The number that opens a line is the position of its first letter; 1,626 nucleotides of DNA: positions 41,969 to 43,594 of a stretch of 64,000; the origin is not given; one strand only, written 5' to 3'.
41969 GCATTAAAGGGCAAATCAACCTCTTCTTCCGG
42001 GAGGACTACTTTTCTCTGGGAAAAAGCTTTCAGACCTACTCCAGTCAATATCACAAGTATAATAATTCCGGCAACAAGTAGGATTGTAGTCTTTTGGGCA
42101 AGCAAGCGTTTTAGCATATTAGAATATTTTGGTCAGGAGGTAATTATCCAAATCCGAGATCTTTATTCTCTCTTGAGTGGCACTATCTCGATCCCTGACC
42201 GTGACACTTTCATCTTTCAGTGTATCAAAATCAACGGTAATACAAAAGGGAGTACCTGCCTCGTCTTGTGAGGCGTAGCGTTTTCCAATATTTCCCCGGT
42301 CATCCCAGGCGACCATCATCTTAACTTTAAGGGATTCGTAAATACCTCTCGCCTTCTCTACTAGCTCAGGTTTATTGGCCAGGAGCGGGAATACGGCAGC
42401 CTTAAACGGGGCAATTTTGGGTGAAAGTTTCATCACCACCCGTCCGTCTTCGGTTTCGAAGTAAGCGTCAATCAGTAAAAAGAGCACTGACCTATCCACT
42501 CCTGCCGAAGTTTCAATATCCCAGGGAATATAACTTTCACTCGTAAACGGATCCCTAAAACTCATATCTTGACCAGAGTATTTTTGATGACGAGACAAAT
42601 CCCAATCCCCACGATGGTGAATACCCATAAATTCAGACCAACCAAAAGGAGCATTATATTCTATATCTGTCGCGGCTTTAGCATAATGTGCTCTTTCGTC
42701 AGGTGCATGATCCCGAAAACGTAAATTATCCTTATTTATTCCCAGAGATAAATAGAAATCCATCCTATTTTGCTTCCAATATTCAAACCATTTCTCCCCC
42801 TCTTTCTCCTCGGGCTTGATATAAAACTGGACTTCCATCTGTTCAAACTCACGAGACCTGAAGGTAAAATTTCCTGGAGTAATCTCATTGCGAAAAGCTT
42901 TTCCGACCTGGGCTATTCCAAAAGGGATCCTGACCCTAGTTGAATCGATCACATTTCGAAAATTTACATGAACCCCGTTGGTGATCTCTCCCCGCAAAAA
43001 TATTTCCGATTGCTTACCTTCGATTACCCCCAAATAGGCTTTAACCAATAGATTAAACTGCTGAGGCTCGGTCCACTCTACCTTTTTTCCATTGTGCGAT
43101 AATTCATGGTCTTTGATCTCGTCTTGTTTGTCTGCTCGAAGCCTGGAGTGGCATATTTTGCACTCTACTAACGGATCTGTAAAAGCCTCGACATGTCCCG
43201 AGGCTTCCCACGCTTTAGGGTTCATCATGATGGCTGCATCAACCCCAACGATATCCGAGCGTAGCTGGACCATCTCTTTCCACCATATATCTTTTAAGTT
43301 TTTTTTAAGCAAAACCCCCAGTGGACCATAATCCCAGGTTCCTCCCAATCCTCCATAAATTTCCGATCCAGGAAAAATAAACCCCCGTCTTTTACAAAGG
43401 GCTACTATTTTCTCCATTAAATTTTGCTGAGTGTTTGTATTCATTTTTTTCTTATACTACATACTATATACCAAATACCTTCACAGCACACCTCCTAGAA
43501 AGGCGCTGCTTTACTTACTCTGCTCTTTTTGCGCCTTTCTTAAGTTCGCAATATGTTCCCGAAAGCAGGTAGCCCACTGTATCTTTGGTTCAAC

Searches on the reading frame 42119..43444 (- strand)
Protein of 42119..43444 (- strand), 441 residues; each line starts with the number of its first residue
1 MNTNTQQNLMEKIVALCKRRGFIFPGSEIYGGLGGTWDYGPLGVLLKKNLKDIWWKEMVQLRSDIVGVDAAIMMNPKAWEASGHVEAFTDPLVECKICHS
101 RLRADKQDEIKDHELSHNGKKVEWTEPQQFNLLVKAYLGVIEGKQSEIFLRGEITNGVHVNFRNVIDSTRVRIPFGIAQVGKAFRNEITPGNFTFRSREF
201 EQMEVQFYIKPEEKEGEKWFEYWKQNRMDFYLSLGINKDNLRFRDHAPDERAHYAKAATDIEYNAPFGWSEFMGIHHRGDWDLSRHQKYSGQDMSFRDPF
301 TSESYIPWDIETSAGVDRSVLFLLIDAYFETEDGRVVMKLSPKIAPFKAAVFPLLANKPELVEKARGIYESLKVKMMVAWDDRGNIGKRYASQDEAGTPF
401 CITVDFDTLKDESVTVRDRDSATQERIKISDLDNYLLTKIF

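Call 7: find_related_loci(query=window:42119-43444:-, collection=genome_contigs, flank=3000)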
Query window:42119-43444:- (441 aa) in genome_contigs; peptide patterns used: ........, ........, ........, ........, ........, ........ (x = any residue, [..] = any of these).
144 stretches matched a pattern; 108 encode a relative of the query (tblastn E <= 1e-3); the best 80 are kept; 80 distinct loci.
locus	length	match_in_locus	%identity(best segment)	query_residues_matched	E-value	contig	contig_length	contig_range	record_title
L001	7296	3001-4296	83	8-440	0e+0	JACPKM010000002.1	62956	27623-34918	MAG: Candidatus Daviesbacteria bacterium isolate NC_groundwater_494_Ag_S-0.1um_37_28 S35_SO-1_scaffold_42307, whole geno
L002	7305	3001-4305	83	5-440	0e+0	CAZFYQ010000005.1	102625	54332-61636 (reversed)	MAG TPA_asm: uncultured Gammaproteobacteria bacterium isolate SRP200132_co1_341 genome assembly, contig: NODE_213_length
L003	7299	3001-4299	83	8-440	0e+0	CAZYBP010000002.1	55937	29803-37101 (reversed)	MAG TPA_asm: uncultured Gammaproteobacteria bacterium isolate binchicken_co227_340 genome assembly, contig: NODE_1031_le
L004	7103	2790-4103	81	2-440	0e+0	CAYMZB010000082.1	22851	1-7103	MAG TPA_asm: uncultured Gammaproteobacteria bacterium isolate binchicken_co203_489 genome assembly, contig: k141_2833563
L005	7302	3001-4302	81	7-441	0e+0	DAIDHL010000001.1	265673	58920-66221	MAG TPA_asm: Candidatus Levyibacteriota bacterium isolate clean344 NODE_1_length_265673_cov_5.589056, whole genome shotg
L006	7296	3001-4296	81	8-440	0e+0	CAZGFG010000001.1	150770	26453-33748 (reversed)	MAG TPA_asm: uncultured Gammaproteobacteria bacterium isolate binchicken_co125_1135 genome assembly, contig: NODE_224_le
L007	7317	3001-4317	81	1-440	0e+0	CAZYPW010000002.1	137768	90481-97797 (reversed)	MAG TPA_asm: uncultured Gammaproteobacteria bacterium isolate binchicken_co38_269 genome assembly, contig: NODE_320_leng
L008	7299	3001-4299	82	7-440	0e+0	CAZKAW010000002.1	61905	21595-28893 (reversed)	MAG TPA_asm: uncultured Gammaproteobacteria bacterium isolate binchicken_co38_470 genome assembly, contig: NODE_1136_len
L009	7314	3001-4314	80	1-440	0e+0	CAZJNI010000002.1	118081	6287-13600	MAG TPA_asm: uncultured Gammaproteobacteria bacterium isolate binchicken_co38_1358 genome assembly, contig: NODE_421_len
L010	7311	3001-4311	79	3-440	0e+0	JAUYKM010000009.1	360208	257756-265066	MAG: Candidatus Daviesbacteria bacterium isolate C24_metabat.bin.195_sub C24_k141_65138, whole genome shotgun sequence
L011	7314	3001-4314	79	2-440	0e+0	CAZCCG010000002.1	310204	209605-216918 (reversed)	MAG TPA_asm: uncultured Gammaproteobacteria bacterium isolate SRP200132_co1_33 genome assembly, contig: NODE_20_length_3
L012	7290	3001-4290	79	6-436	0e+0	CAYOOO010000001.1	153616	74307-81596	MAG TPA_asm: uncultured Gammaproteobacteria bacterium isolate binchicken_co110_106 genome assembly, contig: NODE_259_len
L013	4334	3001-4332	79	1-439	0e+0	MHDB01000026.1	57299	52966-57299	MAG: Candidatus Woykebacteria bacterium RIFCSPLOWO2_01_FULL_43_14 rifcsplowo2_01_scaffold_3695, whole genome shotgun seq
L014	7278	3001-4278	81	8-436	0e+0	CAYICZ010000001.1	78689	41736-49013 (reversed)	MAG TPA_asm: uncultured Gammaproteobacteria bacterium isolate ERP119705_co18_1 genome assembly, contig: NODE_196_length_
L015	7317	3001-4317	80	7-440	0e+0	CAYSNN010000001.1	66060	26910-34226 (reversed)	MAG TPA_asm: uncultured Gammaproteobacteria bacterium isolate binchicken_co251_42 genome assembly, contig: NODE_611_leng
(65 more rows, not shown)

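Call 20: search_protein_families(library=pfam, proteins=[window:42122-43444:-], max_evalue=0.01)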
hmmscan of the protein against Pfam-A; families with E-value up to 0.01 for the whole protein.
window:42122-43444:- (441 aa): 2 families
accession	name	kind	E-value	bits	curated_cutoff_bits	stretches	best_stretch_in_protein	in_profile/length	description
PF03129.25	HGTP_anticodon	-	4.1e-18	65.8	21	1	348-437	1-92/94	Anticodon binding domain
PF00587.30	tRNA-synt_2b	-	1.7e-05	25.4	29.3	1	146-244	9-104/179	tRNA synthetase class II core domain (G, H, P, S and T)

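Call 23: find_homologous_proteins(query=window:42122-43444:-, max_evalue=1e-100)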
Query window:42122-43444:- (441 aa): 7995 proteins with E <= 1e-100 among 8000 candidates; the best 120 are listed.
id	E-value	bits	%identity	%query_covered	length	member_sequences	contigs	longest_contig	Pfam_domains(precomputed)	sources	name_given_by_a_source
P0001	0.0e+0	1031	100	100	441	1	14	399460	PF03129.26,PF00587.31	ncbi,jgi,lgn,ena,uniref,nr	ncbi:glycine--tRNA ligase [Candidatus Daviesbacteria bacterium RIFCSPHIGHO2_01_FULL_44_29]|uniref:Gl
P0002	1.8e-267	905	88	98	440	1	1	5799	PF03129.26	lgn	-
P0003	3.4e-257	872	85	98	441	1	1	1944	PF03129.26,PF00587.31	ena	-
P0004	5.5e-257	871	84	98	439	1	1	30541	PF03129.26,PF00587.31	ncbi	-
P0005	6.7e-257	871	83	98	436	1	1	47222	PF03129.26,PF00587.31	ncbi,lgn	-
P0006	1.5e-256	869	82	99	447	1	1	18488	PF03129.26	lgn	-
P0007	2.5e-256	869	82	99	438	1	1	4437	PF03129.26,PF00587.31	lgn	-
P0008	1.8e-255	866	84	98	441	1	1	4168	PF03129.26,PF00587.31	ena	-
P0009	2.0e-255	866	84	98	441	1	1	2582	PF03129.26,PF00587.31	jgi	-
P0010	7.4e-255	864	84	98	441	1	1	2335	PF03129.26,PF00587.31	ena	-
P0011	1.4e-254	863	83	99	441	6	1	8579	PF03129.26,PF00587.31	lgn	-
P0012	1.8e-254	863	83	98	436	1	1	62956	PF03129.26,PF00587.31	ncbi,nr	ncbi:glycine--tRNA ligase [Candidatus Daviesbacteria bacterium]|nr:glycine--tRNA ligase [Candidatus 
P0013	3.3e-254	862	83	98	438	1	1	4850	PF03129.26,PF00587.31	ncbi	-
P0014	1.7e-253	859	85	97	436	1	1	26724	PF03129.26,PF00587.31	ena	-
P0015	3.5e-253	858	83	98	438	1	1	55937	PF03129.26,PF00587.31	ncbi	-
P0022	5.5e-251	851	85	97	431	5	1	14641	PF03129.26,PF00587.31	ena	-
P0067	8.9e-245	831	81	98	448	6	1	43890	PF03129.26,PF00587.31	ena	-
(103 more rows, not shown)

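Call 24: find_encoding_contigs(protein=P0001, flank=1500, max_places=10)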
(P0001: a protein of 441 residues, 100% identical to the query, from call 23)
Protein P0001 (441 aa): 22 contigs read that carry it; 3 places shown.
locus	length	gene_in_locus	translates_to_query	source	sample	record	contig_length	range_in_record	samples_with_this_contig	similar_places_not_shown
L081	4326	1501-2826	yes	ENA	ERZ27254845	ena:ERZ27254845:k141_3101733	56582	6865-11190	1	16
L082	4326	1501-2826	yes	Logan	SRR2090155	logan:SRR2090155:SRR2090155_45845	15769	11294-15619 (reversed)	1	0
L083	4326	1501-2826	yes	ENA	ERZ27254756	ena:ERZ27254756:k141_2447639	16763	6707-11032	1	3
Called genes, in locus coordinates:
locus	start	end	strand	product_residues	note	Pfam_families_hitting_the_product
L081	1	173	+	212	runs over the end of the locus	PF11967:RecO_N, PF02565:RecO_C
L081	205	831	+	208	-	PF01810:LysE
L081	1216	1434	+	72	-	-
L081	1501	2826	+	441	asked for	PF00587:tRNA-synt_2b (faint), PF03129:HGTP_anticodon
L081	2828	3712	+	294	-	-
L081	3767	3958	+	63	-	-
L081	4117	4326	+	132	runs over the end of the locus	PF02381:MraZ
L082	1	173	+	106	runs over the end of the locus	?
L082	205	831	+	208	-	PF01810:LysE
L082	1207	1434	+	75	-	-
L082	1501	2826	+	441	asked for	PF00587:tRNA-synt_2b (faint), PF03129:HGTP_anticodon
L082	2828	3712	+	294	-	-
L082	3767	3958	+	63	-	-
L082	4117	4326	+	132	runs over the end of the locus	PF02381:MraZ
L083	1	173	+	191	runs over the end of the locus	PF11967:RecO_N, PF02565:RecO_C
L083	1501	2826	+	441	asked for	PF00587:tRNA-synt_2b (faint), PF03129:HGTP_anticodon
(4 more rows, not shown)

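Call 25: find_encoding_contigs(protein=P0002, flank=2500, max_places=3)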
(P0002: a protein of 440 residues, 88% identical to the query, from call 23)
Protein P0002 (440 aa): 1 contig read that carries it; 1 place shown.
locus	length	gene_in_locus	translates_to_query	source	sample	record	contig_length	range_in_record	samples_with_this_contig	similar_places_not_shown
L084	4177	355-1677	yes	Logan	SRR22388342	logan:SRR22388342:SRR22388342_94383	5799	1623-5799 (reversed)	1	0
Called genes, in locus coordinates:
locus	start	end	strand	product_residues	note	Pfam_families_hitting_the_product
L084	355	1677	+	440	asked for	PF03129:HGTP_anticodon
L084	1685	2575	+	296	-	-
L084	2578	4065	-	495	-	PF09852:DUF2079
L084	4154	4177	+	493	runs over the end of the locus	PF13231:PMT_2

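Call 78: find_encoding_contigs(protein=P0014, flank=1500, max_places=2)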
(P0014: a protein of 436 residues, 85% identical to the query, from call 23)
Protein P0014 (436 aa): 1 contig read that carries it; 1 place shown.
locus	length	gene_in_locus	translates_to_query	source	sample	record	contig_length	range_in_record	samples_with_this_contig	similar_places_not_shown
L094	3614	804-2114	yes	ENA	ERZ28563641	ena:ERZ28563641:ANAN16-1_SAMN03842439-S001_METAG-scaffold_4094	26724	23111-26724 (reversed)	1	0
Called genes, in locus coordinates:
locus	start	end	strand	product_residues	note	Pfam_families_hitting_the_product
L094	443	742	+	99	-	-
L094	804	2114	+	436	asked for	PF00587:tRNA-synt_2b (weak), PF03129:HGTP_anticodon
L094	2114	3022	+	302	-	-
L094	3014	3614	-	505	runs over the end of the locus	-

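Call 79: find_encoding_contigs(protein=P0022, flank=1500, max_places=2)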
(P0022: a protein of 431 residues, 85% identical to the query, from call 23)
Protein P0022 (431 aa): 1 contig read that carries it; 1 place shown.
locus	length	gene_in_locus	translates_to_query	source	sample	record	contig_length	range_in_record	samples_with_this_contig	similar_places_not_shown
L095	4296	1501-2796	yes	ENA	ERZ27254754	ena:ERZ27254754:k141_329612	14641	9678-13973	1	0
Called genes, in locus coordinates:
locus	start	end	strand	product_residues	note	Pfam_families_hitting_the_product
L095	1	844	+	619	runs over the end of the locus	PF13196:DUF4012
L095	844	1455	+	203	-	PF11967:RecO_N, PF02565:RecO_C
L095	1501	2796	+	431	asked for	PF00587:tRNA-synt_2b (weak), PF03129:HGTP_anticodon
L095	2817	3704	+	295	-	-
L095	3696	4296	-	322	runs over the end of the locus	-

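Call 80: find_encoding_contigs(protein=P0004, flank=1500, max_places=2)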
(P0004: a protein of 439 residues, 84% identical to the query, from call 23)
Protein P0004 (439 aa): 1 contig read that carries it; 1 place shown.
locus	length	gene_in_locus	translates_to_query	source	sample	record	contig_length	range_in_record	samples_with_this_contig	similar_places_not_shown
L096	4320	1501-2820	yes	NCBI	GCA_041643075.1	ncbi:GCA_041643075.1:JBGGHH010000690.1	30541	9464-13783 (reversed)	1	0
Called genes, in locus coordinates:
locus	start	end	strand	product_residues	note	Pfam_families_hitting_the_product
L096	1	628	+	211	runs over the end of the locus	-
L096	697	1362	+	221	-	PF11967:RecO_N, PF02565:RecO_C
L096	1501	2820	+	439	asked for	PF00587:tRNA-synt_2b (weak), PF03129:HGTP_anticodon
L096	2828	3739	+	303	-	-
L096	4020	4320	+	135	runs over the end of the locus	PF02381:MraZ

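Call 88: find_encoding_contigs(protein=P0008, flank=1500, max_places=2)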
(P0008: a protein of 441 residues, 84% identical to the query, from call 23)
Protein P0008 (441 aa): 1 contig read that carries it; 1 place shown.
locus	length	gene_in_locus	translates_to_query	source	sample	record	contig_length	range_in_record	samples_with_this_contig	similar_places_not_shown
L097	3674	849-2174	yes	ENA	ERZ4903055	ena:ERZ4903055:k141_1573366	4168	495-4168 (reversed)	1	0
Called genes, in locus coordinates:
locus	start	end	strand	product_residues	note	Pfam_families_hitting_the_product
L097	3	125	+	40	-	?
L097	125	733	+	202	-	PF11967:RecO_N, PF02565:RecO_C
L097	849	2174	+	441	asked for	PF00587:tRNA-synt_2b (weak), PF03129:HGTP_anticodon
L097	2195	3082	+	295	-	-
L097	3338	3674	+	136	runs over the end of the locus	PF02381:MraZ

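Call 89: find_encoding_contigs(protein=P0009, flank=1500, max_places=2)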
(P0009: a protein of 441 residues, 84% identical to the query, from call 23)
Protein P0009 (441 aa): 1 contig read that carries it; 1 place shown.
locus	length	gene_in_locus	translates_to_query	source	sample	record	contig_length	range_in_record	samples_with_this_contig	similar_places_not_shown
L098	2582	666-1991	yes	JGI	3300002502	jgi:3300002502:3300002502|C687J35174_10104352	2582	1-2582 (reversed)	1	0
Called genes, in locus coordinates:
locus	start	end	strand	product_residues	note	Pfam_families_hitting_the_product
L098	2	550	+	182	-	?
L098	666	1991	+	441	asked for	PF00587:tRNA-synt_2b (weak), PF03129:HGTP_anticodon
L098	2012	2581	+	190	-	?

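Call 90: find_encoding_contigs(protein=P0010, flank=1500, max_places=2)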
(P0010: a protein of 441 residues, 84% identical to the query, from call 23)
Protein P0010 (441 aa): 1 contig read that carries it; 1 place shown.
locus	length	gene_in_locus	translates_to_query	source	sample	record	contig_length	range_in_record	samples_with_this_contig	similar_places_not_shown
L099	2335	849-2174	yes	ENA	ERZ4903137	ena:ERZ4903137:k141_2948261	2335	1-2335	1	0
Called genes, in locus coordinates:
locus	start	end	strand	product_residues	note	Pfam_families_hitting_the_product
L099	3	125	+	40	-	?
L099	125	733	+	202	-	PF11967:RecO_N, PF02565:RecO_C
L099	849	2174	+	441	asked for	PF00587:tRNA-synt_2b (weak), PF03129:HGTP_anticodon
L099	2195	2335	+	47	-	?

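Call 91: find_encoding_contigs(protein=P0067, flank=1500, max_places=2)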
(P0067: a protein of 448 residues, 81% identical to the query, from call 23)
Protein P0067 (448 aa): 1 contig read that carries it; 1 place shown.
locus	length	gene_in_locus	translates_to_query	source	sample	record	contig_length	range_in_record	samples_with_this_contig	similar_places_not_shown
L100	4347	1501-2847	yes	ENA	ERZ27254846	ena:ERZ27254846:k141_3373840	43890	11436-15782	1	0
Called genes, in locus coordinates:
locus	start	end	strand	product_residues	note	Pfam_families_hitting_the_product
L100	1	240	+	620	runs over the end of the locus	PF13196:DUF4012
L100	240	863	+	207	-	PF04199:Cyclase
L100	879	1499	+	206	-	PF11967:RecO_N, PF02565:RecO_C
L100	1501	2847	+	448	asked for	PF00587:tRNA-synt_2b (weak), PF03129:HGTP_anticodon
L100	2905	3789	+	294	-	-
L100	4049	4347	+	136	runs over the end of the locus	PF02381:MraZ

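Call 93: find_homologous_proteins(query=L094:443-739:+, max_evalue=0.01)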
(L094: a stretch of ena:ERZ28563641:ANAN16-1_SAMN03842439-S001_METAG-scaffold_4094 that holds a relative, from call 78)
Query L094:443-739:+ (99 aa): 1 proteins with E <= 0.01 among 4 candidates.
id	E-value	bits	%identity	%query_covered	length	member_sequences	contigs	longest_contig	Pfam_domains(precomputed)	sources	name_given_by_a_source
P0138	7.8e-58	210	100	100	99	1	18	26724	-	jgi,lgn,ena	-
